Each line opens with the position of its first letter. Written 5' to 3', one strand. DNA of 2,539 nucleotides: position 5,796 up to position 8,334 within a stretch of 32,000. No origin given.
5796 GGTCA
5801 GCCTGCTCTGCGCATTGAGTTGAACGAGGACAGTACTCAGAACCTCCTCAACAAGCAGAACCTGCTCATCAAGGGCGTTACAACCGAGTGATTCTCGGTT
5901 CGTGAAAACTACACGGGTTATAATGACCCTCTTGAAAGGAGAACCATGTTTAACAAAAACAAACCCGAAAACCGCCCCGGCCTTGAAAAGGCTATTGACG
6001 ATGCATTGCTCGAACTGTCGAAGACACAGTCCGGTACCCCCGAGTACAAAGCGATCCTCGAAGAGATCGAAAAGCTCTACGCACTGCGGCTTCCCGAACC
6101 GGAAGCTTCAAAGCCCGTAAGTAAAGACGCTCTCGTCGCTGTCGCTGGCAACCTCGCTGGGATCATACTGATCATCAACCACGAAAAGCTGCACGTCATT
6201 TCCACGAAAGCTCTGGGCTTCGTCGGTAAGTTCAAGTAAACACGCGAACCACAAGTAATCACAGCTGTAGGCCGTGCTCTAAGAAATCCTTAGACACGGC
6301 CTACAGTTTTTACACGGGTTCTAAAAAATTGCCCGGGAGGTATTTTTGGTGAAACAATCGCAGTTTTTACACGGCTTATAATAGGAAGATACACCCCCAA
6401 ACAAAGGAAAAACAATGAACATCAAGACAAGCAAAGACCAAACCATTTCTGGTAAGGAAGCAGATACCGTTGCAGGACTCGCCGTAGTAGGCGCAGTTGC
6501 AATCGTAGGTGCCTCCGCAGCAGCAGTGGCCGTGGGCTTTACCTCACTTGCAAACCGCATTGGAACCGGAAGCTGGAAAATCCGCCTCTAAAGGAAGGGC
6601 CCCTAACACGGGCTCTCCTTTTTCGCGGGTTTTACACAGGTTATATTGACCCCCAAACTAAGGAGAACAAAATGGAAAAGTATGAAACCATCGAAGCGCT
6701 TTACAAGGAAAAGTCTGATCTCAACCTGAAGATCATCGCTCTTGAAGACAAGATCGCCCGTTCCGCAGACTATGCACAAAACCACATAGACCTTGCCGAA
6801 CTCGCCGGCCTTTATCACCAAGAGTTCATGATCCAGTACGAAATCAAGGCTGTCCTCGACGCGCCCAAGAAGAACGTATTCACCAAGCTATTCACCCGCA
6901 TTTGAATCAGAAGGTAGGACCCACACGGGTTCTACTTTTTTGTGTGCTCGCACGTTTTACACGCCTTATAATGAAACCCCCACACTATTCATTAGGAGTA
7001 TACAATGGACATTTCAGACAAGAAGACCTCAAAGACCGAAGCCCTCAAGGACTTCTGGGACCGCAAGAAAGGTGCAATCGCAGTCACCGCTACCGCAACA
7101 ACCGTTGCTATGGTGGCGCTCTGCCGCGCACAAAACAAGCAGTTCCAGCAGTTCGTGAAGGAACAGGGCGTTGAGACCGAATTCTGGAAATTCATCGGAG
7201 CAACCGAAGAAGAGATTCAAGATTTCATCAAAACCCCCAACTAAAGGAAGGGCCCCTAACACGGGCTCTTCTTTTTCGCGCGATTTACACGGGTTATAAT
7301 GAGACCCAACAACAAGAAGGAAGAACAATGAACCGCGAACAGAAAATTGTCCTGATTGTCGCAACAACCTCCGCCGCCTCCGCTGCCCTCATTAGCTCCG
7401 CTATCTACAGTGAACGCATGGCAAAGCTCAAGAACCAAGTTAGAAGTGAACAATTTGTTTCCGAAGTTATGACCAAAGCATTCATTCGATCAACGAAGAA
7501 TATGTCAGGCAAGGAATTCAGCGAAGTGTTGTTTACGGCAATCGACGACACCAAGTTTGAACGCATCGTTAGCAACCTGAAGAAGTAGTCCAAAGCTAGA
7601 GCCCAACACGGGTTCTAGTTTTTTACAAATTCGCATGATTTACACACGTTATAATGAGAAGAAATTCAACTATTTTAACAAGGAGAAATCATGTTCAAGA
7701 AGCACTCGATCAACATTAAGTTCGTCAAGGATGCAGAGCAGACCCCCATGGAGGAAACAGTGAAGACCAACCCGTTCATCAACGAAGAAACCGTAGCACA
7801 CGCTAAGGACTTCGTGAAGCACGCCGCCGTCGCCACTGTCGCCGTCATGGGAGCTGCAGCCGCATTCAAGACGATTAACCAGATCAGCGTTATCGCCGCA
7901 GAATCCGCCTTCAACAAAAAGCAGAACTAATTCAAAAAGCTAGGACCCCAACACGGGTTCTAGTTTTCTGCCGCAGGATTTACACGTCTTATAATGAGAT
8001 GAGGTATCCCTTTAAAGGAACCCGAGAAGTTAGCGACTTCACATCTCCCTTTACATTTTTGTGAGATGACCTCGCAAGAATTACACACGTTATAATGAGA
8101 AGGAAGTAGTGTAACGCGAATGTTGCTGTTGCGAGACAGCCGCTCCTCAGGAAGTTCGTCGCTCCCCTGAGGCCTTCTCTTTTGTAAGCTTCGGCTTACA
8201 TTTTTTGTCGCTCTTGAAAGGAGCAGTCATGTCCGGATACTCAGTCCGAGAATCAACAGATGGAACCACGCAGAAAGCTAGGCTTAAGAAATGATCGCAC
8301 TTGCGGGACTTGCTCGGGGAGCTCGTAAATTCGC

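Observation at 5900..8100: Tandem array of self-contained promoter / micro-gene / terminator cassettes with repeated junction modules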

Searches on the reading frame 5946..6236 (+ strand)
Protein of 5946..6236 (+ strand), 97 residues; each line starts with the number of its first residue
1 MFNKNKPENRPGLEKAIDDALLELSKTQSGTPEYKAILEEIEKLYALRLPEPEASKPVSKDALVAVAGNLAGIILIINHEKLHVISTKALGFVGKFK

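Call 54: search_protein_families(library=phrogs, proteins=[window:5946-6236:+], max_evalue=0.01)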
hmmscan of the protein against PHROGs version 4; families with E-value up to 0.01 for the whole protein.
window:5946-6236:+ (97 aa): 2 families
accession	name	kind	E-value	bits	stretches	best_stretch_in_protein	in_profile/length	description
phrog_5818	-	unknown function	1.2e-28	100.3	1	1-97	2-97/98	-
phrog_15866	-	unknown function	0.00065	20.9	1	10-51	6-47/137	-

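Call 55: search_protein_families(library=pfam, proteins=[window:5946-6236:+], max_evalue=0.1)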
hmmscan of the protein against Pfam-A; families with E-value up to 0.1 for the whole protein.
window:5946-6236:+ (97 aa): 1 family
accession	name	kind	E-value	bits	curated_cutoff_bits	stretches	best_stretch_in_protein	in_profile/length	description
PF07444.16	Ycf66_N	-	0.035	14.7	22.3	1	44-84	14-52/76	Ycf66 protein N-terminus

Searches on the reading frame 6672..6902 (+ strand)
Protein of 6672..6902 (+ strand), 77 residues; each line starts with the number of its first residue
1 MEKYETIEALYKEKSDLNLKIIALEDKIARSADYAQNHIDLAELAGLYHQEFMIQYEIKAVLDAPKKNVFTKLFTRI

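Call 54: search_protein_families(library=phrogs, proteins=[window:6672-6902:+], max_evalue=0.01)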
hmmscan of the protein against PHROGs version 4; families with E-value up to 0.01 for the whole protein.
window:6672-6902:+ (77 aa): 0 families

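Call 55: search_protein_families(library=pfam, proteins=[window:6672-6902:+], max_evalue=0.1)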
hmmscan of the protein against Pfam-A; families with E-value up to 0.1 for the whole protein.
window:6672-6902:+ (77 aa): 1 family
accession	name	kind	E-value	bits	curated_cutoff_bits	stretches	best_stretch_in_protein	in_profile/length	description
PF07989.16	Cnn_1N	-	0.0029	18.2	28.5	1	5-38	7-39/74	Centrosomin N-terminal motif 1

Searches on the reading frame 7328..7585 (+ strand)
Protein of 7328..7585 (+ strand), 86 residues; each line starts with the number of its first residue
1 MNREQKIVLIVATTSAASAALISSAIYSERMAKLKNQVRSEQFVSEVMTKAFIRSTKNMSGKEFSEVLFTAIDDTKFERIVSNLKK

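Call 54: search_protein_families(library=phrogs, proteins=[window:7328-7585:+], max_evalue=0.01)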
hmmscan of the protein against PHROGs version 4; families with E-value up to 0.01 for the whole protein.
window:7328-7585:+ (86 aa): 1 family
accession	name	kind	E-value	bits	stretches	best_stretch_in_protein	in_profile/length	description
phrog_6358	-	DNA, RNA and nucleotide metabolism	0.003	18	1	23-83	169-231/267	DNA terminal protein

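Call 55: search_protein_families(library=pfam, proteins=[window:7328-7585:+], max_evalue=0.1)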
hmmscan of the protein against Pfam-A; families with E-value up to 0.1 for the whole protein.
window:7328-7585:+ (86 aa): 3 families
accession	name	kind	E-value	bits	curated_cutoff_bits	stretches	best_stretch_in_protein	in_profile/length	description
PF13326.11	PSII_Pbs27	-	0.011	16.5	25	1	12-86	6-77/140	Photosystem II Pbs27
PF16581.11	HIGH_NTase1_ass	-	0.016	15.7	26.7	1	25-84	117-181/205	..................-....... C-terminal region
PF08178.16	GnsAB_toxin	-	0.095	13.1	27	0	39-71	9-40/54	GnsA/GnsB toxin of bacterial toxin-antitoxin system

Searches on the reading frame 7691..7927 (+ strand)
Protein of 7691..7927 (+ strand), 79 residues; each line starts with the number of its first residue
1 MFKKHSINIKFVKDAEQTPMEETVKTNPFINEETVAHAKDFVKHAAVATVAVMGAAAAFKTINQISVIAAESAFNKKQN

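Call 54: search_protein_families(library=phrogs, proteins=[window:7691-7927:+], max_evalue=0.01)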
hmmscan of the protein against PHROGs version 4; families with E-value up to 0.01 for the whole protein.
window:7691-7927:+ (79 aa): 1 family
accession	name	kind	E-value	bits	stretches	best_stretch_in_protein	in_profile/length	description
phrog_6618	-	unknown function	3.8e-16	60.1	1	1-73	1-75/78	-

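Call 55: search_protein_families(library=pfam, proteins=[window:7691-7927:+], max_evalue=0.1)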
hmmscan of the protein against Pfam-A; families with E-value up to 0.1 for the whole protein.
window:7691-7927:+ (79 aa): 0 families

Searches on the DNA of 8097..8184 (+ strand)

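Call 68: build_rna_model(alignment_id=A3, structure=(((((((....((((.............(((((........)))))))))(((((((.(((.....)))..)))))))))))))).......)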
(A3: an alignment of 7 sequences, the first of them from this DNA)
Model R1 built from alignment A3 (7 sequences, 92 columns); structure: as given.
model positions 89; base pairs 26; branch points 1; effective number of sequences 1.28; information 0.64 bits per position. Calibrated on 0.2 Mb of random sequence (short: E-values are rough).
structure used (alignment columns):
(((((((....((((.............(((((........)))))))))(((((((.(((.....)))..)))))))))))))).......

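Call 69: search_with_rna_model(model_id=R1, sources=[window, L003, L006, L007, L008, L009, L010, L011, L012, L013, L014, L026, L032, L033, L035, L040, L041], max_evalue=1, make_alignment=true)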
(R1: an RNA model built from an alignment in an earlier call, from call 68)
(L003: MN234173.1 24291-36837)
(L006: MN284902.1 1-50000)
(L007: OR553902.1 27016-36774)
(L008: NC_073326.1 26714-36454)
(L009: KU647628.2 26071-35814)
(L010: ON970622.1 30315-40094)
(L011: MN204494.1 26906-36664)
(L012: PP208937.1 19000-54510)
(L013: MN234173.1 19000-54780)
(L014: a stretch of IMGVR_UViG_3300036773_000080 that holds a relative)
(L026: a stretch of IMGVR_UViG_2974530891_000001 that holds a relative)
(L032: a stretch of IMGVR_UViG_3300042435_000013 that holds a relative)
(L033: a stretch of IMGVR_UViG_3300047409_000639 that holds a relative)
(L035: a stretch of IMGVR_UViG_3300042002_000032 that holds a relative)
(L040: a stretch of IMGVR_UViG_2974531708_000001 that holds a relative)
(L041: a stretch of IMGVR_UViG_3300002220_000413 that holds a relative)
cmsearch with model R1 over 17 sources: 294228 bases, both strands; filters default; matches with E-value up to 1: 12.
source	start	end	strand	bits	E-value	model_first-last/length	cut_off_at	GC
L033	2686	2774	-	108.2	7.7e-29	1-89/89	no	0.45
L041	894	982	+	105.7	4.3e-28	1-89/89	no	0.43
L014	9722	9810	+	104.2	1.1e-27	1-89/89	no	0.45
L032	8479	8567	+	103.1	2.4e-27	1-89/89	no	0.52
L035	3409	3497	-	103.1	2.4e-27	1-89/89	no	0.52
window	8097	8185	+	102.1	4.8e-27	1-89/89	no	0.54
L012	9481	9569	+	102.1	4.8e-27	1-89/89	no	0.54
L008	4256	4346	+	98.8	4.6e-26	1-89/89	no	0.49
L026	11923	12013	+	98.8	4.6e-26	1-89/89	no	0.49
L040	311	401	+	98.8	4.6e-26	1-89/89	no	0.49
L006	31185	31275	+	97.2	1.4e-25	1-89/89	no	0.44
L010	2234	2316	+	13.4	0.77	1-89/89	no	0.55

Alignment A4: 12 matches aligned to the model, 122 columns, each read 5' to 3' on its own strand. Consensus structure (alignment columns), stored with it:
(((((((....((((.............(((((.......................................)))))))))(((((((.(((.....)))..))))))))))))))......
